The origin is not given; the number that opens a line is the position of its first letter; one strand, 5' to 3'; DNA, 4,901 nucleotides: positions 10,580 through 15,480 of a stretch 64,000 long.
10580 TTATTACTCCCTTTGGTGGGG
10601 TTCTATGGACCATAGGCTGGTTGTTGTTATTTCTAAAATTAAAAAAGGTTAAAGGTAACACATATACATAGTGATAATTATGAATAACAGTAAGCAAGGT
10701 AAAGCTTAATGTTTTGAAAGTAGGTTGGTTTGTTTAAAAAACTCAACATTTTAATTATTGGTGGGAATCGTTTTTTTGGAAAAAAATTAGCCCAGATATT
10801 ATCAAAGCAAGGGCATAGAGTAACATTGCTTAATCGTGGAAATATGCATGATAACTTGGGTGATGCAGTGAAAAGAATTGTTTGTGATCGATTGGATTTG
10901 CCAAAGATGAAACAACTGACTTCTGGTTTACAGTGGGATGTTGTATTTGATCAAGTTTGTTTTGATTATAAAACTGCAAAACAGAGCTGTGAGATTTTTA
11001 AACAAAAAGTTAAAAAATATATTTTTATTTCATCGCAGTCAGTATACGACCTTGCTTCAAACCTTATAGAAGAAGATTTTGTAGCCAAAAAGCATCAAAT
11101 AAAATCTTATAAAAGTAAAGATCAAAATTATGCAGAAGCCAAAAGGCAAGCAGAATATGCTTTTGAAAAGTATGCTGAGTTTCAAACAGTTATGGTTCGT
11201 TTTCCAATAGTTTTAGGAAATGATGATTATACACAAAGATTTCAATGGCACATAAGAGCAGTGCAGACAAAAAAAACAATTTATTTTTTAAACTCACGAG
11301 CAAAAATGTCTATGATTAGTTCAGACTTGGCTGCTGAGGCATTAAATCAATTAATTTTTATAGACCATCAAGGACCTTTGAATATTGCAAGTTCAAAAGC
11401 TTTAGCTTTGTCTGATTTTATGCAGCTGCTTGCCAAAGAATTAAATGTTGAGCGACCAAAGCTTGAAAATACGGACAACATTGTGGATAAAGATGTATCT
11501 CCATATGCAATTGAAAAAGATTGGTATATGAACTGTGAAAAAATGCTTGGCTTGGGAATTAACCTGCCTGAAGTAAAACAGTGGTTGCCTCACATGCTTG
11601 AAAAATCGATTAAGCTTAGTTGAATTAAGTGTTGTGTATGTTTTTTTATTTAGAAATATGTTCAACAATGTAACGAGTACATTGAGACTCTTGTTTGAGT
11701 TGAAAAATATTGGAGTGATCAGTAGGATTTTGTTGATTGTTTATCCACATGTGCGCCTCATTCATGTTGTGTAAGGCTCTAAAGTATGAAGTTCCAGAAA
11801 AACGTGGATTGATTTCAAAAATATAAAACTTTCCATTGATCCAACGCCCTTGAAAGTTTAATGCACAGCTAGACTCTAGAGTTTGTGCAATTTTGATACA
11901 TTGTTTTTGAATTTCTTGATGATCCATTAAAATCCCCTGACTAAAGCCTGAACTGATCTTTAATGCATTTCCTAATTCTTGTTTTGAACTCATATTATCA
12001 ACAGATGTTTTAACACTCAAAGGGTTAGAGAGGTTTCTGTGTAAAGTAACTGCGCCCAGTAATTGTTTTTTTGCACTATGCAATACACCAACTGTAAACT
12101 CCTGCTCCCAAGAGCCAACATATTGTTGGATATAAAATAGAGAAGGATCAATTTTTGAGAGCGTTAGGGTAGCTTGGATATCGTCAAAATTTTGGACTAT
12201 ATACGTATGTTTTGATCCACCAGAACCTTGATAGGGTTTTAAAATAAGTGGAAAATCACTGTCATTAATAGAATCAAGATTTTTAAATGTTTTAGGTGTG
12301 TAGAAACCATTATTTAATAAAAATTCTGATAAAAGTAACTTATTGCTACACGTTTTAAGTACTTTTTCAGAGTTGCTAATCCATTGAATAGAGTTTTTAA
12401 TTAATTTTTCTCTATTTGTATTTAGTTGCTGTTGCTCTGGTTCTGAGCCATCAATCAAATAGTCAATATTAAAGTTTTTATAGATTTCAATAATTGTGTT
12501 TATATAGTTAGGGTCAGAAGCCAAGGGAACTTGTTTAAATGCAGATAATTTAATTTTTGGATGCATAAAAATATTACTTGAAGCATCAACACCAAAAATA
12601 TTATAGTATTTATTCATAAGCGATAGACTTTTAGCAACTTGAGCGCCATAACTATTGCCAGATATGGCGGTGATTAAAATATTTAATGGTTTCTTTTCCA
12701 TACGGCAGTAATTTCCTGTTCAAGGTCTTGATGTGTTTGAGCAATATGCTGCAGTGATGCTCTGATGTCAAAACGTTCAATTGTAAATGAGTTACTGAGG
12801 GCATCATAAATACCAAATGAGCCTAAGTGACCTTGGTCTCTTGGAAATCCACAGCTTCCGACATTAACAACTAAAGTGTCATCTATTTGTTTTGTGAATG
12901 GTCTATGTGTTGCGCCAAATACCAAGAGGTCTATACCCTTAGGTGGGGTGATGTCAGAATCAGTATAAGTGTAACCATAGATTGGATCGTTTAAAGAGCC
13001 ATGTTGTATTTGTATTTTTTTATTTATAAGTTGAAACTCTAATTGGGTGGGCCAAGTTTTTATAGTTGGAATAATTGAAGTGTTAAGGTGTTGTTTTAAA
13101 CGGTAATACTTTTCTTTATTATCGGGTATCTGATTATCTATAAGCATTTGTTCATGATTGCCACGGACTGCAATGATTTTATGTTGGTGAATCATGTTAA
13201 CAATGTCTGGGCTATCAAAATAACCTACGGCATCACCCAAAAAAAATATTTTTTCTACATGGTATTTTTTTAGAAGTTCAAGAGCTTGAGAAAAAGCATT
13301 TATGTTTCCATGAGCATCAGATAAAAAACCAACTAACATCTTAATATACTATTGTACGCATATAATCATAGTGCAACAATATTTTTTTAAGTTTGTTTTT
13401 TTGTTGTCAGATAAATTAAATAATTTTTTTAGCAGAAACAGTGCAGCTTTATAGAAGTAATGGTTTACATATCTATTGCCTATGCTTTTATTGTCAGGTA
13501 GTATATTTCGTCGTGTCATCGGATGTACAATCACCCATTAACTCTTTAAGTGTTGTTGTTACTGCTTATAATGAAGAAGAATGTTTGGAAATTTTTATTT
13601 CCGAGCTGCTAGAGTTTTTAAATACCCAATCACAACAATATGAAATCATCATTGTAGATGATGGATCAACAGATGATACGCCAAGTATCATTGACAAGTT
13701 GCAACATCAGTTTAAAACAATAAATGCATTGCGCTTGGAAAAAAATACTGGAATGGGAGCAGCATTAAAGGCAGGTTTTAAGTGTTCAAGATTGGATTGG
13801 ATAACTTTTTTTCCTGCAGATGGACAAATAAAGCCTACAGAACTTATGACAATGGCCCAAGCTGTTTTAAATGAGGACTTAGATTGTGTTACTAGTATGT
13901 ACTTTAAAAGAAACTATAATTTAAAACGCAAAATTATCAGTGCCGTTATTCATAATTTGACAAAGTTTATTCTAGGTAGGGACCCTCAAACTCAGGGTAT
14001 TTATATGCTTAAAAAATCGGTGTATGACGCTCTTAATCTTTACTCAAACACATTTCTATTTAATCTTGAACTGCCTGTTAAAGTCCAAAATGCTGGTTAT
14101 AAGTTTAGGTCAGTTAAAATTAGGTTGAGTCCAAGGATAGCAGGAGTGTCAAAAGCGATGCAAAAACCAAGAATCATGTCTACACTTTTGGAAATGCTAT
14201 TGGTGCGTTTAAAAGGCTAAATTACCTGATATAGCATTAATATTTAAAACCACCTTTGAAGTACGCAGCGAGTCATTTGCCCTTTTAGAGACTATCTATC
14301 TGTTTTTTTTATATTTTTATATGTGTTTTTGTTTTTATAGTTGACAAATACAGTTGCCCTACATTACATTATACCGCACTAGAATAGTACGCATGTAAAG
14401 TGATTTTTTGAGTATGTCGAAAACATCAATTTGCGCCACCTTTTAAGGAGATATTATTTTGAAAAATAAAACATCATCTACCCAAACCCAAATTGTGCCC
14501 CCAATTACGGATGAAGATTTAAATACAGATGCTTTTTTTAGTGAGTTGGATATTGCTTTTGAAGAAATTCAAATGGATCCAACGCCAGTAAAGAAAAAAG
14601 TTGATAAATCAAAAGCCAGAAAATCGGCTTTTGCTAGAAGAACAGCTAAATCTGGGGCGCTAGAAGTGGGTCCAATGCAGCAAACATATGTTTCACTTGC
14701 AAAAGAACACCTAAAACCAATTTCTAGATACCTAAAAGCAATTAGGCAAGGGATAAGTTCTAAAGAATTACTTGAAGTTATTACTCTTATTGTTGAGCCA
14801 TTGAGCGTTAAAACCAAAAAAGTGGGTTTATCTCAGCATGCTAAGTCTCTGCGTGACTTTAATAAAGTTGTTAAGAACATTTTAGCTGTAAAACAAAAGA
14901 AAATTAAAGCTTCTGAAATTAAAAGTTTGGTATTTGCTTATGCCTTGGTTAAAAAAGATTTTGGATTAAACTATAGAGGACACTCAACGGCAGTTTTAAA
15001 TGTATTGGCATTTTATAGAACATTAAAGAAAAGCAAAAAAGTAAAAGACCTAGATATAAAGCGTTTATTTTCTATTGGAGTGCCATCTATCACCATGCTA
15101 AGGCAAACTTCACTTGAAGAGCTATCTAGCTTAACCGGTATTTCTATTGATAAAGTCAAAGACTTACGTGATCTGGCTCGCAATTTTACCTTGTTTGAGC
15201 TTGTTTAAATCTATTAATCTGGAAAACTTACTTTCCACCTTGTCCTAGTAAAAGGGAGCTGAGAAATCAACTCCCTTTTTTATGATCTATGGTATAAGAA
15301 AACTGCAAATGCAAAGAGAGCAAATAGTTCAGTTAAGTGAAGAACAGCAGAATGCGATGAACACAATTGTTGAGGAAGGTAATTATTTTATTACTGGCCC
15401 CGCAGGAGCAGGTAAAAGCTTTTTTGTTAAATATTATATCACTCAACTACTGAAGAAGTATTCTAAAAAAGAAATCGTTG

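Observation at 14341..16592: Orphan basic HhH-like protein with its own strong promoter/RBS/terminator, immediately followed by a Pif1-family helicase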

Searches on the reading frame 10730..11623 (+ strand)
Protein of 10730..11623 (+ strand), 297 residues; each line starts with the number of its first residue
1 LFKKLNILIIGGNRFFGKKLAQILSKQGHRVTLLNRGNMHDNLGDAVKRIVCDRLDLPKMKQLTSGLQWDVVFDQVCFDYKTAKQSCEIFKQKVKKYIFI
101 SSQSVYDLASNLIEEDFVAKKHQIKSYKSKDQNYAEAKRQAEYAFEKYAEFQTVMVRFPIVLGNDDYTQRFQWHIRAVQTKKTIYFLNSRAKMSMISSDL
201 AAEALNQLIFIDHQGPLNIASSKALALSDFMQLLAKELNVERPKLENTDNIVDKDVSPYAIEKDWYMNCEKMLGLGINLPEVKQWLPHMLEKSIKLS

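Call 4: search_protein_families(library=pfam, proteins=[window:10730-11623:+], max_evalue=0.01)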
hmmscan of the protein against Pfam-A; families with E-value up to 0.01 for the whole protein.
window:10730-11623:+ (297 aa): 4 families
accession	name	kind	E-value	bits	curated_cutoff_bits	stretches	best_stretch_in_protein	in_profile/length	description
PF01370.27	Epimerase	-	1.1e-11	45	20.9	1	7-193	1-209/240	NAD dependent epimerase/dehydratase family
PF13460.12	NAD_binding_10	-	0.00013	22.4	27.2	1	11-161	1-146/184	NAD(P)H-binding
PF07993.18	NAD_binding_4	-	0.00014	21.6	20.1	1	91-204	127-257/258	Male sterility protein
PF04321.23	RmlD_sub_bind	-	0.00092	18.8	27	0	6-290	2-282/287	RmlD substrate binding domain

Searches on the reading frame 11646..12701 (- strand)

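Call 4: search_protein_families(library=pfam, proteins=[window:11646-12701:-], max_evalue=0.01)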
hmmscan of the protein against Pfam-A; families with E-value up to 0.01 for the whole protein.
window:11646-12701:- (351 aa): 4 families
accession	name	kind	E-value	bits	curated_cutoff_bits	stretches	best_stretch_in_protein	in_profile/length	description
PF15632.11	ATPgrasp_Ter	-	2.3e-08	34.3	29.1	1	255-325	41-110/131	ATP-grasp in the biosynthetic pathway with Ter operon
PF02655.19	ATP-grasp_3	-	2.2e-07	31.6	23.2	1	118-304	1-160/160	ATP-grasp domain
PF02786.22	CPSase_L_D2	-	9.6e-05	22.4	19.8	1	146-303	35-182/211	Carbamoyl-phosphate synthase L chain, ATP binding domain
PF21360.3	PylC-like_N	-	0.00013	22.5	27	1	54-107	42-95/96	PylC-like, N-terminal domain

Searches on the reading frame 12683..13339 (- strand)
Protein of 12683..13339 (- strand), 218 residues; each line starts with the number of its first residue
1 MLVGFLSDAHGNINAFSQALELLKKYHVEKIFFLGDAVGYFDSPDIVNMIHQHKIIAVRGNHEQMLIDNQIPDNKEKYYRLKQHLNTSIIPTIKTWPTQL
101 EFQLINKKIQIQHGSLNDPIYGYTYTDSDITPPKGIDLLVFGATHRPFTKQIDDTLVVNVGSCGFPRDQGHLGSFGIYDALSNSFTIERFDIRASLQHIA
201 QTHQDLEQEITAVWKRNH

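Call 4: search_protein_families(library=pfam, proteins=[window:12683-13339:-], max_evalue=0.01)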
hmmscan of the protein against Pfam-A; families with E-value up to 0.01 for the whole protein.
window:12683-13339:- (218 aa): 2 families
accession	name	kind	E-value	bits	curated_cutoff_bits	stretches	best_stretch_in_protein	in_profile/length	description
PF12850.12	Metallophos_2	-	2e-21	77.1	27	1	1-179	1-150/154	Calcineurin-like phosphoesterase superfamily domain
PF00149.33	Metallophos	-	1.9e-09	38.7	21.5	1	1-129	1-132/191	Calcineurin-like phosphoesterase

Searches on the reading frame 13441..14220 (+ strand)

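Call 4: search_protein_families(library=pfam, proteins=[window:13441-14220:+], max_evalue=0.01)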
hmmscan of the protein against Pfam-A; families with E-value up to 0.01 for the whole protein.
window:13441-14220:+ (259 aa): 4 families
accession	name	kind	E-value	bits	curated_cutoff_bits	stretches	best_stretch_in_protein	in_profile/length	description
PF00535.33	Glycos_transf_2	-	3.3e-28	99.2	23.3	1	37-165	1-126/168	Glycosyl transferase family 2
PF13641.12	Glyco_tranf_2_3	-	5.5e-08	33.6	27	1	36-158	3-127/230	Glycosyltransferase like family 2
PF10111.15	Glyco_tranf_2_2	-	1.1e-05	25.5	27.3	1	37-141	1-105/276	Glycosyltransferase like family 2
PF13733.12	Glyco_transf_7N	-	0.008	16.2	27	0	34-75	47-88/134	N-terminal region of glycosyl transferase group 7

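Call 15: search_protein_families(library=ncbifam, proteins=[window:13441-14220:+], max_evalue=0.01)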
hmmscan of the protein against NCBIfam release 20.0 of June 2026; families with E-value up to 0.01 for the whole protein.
window:13441-14220:+ (259 aa): 23 families
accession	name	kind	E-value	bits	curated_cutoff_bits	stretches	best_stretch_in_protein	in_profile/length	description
NF007482.0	PRK10073.1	equivalog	1.3e-19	70.4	423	1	32-167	4-137/334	glycosyltransferase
NF007986.1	PRK10714.1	equivalog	1.8e-18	66.6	529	1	31-186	3-158/316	undecaprenyl-phosphate 4-deoxy-4-formamido-L-arabinose transferase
TIGR03937.1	PgaC_IcaA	equivalog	8.7e-17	61.2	422.3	1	31-144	42-152/407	poly-beta-1,6-N-acetyl-D-glucosamine synthase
TIGR04283.1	glyco_like_mftF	equivalog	4.9e-15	55.7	182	1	36-207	1-160/221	TIGR04283 family arsenosugar biosynthesis glycosyltransferase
NF047588.1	GlcsyltransPgfSStrep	equivalog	6.4e-14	51.9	500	1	36-160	3-127/308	glycosyltransferase PgfS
NF047683.1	TeichurnBiosyTuaG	equivalog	1.3e-12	47.9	400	1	35-140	7-109/252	teichuronic acid biosynthesis protein TuaG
NF038302.1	EPS_HpsE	equivalog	1.4e-12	47.2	300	1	36-129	3-98/307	hormogonium polysaccharide biosynthesis glycosyltransferase HpsE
NF041875.1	EPS_EpsD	equivalog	2.2e-12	47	370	1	36-135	1-97/325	exopolysaccharide biosynthesis glycosyltransferase EpsD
NF058614.1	PPMAGASynPpgS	equivalog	4.9e-11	42.5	370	1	38-211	4-178/226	polyprenyl-phospho-N-acetylgalactosaminyl synthase PpgS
TIGR03965.1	mycofact_glyco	equivalog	4.1e-10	39.1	280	1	21-139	63-176/467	mycofactocin biosynthesis glycosyltransferase MftF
NF010496.0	PRK13915.1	equivalog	1.4e-08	34.2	262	1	34-155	31-156/307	glucosyl-3-phosphoglycerate synthase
NF045692.1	OglycostaseCruG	equivalog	2.2e-07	30.2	600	1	32-151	39-161/386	2'-O-glycosyltransferase CruG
TIGR04182.1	glyco_TIGR04182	equivalog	5.3e-07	29.3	325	1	37-237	3-198/293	S-layer glycoprotein N-glycosyltransferase AglJ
TIGR03111.1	glyc2_xrt_Gpos1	hypoth_equivalog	6.3e-07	28.5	363.95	1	33-158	48-173/439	TIGR03111 family XrtG-associated glycosyltransferase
NF050050.1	ProtGlycPglI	equivalog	6.6e-07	29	500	1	35-164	3-130/306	GalNAc(5)-diNAcBac-PP-undecaprenol beta-1,3-glucosyltransferase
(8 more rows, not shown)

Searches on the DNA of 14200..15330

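Call 49: search_rna_families(source=window, start=14200, end=15330, threshold=evalue, max_evalue=1)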
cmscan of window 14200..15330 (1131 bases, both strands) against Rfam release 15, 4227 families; matches with E-value up to 1: 1.
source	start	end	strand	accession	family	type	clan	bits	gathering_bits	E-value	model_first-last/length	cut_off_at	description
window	15218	15288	+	RF02058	STnc400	Gene;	-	19.9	80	0.55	1-125/125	no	Gammaproteobacterial sRNA STnc400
